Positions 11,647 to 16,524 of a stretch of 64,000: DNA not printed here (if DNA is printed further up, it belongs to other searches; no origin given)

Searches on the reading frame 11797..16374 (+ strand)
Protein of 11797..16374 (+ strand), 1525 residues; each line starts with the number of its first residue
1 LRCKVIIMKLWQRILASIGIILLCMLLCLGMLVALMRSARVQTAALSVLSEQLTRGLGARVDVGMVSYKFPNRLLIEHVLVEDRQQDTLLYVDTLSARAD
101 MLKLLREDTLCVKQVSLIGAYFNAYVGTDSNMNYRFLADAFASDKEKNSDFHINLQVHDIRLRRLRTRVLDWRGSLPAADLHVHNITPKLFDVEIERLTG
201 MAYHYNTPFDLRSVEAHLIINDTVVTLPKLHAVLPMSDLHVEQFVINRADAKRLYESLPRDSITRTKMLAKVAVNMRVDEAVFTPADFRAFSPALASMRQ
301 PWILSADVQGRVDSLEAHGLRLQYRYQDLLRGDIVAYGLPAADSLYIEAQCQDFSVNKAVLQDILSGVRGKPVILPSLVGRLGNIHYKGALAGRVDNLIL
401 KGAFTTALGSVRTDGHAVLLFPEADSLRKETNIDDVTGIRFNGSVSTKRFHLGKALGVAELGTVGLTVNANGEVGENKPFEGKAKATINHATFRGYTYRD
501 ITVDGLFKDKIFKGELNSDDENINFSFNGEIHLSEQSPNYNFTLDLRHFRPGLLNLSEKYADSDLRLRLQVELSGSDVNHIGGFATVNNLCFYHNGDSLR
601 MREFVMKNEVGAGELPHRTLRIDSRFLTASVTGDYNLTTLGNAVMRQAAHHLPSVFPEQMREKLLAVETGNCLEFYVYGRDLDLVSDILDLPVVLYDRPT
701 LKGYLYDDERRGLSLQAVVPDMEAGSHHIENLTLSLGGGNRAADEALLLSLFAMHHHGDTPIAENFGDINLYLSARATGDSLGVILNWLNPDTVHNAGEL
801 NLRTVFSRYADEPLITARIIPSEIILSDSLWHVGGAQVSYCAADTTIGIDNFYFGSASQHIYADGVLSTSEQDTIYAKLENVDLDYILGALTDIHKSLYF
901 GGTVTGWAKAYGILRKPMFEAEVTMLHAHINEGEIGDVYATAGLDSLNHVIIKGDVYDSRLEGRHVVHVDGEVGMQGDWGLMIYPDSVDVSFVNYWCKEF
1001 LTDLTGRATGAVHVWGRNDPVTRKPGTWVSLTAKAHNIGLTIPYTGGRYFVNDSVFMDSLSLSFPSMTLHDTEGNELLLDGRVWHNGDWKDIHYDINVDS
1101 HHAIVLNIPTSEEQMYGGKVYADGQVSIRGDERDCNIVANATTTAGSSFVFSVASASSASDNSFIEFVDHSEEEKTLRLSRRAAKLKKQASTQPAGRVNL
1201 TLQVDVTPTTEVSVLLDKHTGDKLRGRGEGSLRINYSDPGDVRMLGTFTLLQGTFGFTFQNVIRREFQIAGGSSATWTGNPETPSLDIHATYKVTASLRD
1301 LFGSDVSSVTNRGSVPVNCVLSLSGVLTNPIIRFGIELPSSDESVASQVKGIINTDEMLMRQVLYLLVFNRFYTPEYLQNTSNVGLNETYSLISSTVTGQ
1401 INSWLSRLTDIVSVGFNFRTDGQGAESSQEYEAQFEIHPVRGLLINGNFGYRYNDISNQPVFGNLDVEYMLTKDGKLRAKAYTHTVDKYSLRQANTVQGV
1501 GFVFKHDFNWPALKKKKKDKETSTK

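Call 23: search_protein_families(library=pfam, proteins=[window:11797-16374:+], max_evalue=0.001)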
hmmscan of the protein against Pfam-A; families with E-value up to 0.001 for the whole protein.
window:11797-16374:+ (1525 aa): 2 families
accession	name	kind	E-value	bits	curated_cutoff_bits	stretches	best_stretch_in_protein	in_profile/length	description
PF04357.19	TamB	-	7e-50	170.8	22.4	1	1070-1508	6-381/381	TamB, inner membrane protein subunit of TAM complex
PF05359.17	DUF748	-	0.00017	20.2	50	1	8-186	11-180/1037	Domain of Unknown Function (DUF748)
